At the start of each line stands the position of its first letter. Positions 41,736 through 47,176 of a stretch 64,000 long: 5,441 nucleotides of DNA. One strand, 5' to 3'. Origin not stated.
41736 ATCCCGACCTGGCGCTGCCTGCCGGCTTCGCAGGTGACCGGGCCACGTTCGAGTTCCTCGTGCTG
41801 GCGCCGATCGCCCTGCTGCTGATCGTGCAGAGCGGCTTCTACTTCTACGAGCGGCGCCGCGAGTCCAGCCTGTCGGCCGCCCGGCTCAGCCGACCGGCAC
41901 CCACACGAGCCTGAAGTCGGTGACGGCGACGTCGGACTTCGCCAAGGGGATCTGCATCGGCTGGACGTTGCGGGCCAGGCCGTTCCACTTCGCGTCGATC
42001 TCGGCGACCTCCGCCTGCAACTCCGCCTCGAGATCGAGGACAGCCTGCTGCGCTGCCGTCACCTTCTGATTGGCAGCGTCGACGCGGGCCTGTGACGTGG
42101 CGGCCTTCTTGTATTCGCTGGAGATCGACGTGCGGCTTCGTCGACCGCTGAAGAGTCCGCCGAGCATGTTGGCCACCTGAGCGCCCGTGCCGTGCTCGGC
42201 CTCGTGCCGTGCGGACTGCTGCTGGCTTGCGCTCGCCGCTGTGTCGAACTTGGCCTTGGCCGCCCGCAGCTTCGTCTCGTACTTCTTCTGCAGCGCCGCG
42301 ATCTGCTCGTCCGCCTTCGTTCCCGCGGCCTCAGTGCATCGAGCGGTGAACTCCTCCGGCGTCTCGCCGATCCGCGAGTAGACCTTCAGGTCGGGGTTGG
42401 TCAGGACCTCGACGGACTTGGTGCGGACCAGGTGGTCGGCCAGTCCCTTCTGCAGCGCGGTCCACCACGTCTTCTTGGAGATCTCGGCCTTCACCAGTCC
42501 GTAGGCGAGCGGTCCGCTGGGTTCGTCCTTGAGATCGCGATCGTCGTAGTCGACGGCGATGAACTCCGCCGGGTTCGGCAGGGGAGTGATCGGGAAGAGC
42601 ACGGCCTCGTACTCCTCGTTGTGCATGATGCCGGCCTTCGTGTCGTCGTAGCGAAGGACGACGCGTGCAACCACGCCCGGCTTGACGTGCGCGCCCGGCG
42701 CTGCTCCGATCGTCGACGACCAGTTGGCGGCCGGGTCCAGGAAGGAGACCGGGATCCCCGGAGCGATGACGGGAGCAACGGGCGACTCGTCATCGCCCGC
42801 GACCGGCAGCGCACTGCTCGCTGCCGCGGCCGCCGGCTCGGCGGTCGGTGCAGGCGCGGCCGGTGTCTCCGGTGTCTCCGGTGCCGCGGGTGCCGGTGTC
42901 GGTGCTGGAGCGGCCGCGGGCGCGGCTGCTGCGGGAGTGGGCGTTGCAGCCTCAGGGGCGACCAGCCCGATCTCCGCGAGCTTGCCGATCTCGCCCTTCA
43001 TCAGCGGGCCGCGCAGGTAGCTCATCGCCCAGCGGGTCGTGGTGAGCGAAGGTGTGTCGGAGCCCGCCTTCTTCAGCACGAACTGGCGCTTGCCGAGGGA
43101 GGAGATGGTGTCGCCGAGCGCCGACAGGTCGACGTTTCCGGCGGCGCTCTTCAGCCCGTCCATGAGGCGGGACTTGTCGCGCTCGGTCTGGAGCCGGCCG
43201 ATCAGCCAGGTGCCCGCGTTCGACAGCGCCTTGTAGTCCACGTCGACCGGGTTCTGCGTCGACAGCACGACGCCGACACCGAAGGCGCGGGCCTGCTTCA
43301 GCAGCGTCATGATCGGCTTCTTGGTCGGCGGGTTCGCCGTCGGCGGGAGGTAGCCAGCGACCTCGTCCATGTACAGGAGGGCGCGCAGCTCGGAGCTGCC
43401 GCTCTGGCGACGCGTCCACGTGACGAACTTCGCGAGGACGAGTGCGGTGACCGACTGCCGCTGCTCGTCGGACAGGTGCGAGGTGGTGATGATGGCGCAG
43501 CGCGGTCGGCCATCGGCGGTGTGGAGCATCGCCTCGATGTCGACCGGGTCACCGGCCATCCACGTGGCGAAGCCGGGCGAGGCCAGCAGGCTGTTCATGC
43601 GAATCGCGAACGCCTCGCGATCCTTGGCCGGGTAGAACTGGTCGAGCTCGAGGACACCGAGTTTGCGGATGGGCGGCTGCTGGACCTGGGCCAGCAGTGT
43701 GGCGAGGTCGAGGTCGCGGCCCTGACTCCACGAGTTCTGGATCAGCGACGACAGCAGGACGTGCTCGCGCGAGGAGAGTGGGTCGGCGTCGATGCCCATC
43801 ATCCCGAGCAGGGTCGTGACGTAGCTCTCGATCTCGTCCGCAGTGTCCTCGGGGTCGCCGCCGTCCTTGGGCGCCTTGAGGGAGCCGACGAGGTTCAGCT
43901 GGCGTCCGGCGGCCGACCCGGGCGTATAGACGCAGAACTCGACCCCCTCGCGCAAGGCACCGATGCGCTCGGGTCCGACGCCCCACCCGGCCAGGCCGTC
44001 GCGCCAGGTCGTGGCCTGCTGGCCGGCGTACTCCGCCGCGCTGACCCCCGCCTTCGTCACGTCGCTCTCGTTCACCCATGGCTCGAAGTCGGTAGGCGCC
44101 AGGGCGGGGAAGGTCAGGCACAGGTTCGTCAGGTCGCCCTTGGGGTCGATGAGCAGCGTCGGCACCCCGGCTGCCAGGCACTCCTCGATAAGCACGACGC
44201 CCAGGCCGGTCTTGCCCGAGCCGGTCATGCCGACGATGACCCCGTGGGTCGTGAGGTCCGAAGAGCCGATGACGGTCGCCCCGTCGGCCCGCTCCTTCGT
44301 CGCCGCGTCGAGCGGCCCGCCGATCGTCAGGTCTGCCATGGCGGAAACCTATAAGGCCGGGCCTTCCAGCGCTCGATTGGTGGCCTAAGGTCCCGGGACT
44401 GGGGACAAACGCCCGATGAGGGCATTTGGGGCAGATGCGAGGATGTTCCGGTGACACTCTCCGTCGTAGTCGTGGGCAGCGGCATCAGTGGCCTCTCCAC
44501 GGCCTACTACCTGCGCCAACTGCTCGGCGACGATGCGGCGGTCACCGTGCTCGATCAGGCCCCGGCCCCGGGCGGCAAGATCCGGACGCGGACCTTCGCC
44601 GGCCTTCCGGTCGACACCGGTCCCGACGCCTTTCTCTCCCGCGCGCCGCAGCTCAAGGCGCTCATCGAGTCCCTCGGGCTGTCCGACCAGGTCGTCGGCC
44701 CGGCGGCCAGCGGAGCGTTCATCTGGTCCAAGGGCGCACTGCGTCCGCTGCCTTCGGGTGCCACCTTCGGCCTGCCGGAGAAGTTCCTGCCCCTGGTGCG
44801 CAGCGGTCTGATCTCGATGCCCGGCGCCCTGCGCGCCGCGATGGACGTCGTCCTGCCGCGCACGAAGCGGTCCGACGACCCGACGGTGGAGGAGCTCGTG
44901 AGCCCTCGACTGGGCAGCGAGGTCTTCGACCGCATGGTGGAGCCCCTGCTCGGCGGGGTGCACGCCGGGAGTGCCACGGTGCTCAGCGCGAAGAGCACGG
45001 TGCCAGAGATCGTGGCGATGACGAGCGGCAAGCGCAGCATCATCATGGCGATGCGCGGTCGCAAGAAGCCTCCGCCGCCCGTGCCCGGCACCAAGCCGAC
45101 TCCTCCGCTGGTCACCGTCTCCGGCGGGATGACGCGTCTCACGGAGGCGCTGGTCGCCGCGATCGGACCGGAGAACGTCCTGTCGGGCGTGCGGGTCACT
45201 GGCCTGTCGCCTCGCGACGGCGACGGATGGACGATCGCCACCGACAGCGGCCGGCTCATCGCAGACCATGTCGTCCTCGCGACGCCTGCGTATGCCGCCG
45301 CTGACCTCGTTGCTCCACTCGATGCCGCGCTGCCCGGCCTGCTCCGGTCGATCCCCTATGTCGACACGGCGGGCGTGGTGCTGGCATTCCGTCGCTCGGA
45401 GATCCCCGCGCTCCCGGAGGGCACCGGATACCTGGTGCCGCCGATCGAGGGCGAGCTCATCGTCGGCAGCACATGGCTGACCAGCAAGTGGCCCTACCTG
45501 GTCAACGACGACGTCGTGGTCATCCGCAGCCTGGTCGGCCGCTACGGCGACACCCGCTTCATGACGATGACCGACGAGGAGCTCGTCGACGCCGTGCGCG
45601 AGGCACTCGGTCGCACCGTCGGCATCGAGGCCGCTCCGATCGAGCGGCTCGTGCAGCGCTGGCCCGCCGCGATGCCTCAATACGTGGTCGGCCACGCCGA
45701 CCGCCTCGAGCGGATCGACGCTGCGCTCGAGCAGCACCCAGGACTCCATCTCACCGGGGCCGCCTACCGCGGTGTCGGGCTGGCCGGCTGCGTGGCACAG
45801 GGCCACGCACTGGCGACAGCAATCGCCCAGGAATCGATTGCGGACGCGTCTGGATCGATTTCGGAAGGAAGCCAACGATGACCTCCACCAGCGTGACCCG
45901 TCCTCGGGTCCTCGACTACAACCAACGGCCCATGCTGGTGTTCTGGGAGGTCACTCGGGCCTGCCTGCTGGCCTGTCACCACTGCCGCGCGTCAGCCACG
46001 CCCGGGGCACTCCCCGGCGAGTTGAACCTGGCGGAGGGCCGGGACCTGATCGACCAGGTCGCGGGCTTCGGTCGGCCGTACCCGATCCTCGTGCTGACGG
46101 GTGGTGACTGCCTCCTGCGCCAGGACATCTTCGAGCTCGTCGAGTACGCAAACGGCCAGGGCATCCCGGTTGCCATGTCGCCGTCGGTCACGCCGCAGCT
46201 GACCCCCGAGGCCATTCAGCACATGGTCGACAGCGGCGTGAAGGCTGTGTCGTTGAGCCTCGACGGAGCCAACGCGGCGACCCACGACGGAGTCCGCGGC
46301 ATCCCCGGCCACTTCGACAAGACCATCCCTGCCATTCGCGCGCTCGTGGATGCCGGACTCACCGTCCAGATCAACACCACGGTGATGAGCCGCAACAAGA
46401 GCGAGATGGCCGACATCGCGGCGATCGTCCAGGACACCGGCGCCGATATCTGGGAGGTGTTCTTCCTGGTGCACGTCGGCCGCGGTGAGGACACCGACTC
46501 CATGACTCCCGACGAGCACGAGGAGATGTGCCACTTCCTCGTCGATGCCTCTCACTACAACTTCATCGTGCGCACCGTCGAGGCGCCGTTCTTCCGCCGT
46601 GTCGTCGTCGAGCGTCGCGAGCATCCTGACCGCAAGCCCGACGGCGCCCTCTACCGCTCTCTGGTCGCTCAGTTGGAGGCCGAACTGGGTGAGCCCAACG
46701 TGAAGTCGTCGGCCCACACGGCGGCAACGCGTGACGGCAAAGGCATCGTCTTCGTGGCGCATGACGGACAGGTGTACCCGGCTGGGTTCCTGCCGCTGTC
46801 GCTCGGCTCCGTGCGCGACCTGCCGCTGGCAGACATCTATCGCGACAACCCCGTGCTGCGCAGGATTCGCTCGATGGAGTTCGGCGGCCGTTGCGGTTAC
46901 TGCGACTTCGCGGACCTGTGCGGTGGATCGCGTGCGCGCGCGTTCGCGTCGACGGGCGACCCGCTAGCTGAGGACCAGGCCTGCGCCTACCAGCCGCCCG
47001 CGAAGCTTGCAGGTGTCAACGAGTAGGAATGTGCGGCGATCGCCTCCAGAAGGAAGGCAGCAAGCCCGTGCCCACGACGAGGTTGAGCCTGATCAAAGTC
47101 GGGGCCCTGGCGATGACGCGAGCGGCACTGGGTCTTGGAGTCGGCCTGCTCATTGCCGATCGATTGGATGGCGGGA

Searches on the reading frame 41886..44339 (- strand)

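Call 10: search_protein_families(library=pfam, proteins=[window:41886-44339:-], max_evalue=0.001)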
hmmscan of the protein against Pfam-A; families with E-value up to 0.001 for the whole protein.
window:41886-44339:- (817 aa): 3 families
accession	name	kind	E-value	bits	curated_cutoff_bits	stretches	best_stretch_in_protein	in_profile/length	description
PF05872.18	HerA_C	-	1e-07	31.5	22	1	30-73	21-64/502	Helicase HerA-like C-terminal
PF01935.23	DUF87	-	5.3e-07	30.4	23.2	1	27-70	20-64/220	Helicase HerA, central domain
PF12846.13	AAA_10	-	0.00049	19.7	27.5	0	23-80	14-71/362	AAA-like domain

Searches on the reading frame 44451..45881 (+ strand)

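Call 10: search_protein_families(library=pfam, proteins=[window:44451-45881:+], max_evalue=0.001)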
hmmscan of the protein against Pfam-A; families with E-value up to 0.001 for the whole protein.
window:44451-45881:+ (476 aa): 4 families
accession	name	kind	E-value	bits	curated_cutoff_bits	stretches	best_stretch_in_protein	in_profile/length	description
PF01593.30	Amino_oxidase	-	3.3e-49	168.8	19.8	1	12-458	1-442/443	Flavin containing amine oxidoreductase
PF01266.30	DAO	-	2.1e-17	64.1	27.9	2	243-449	166-347/353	FAD dependent oxidoreductase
PF13450.12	NAD_binding_8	-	1.9e-14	54.1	21.9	1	7-74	1-67/68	NAD(P)-binding Rossmann-like domain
PF13454.12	NAD_binding_9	-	1.5e-05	25.5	21.8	0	6-43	1-39/155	FAD-NAD(P)-binding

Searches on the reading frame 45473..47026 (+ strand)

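Call 10: search_protein_families(library=pfam, proteins=[window:45473-47026:+], max_evalue=0.001)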
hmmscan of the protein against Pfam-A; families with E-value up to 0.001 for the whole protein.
window:45473-47026:+ (517 aa): 1 family
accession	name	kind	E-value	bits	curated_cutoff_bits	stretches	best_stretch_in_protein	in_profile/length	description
PF04055.27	Radical_SAM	-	6.3e-17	62.7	29.5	1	159-316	2-163/166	Radical SAM superfamily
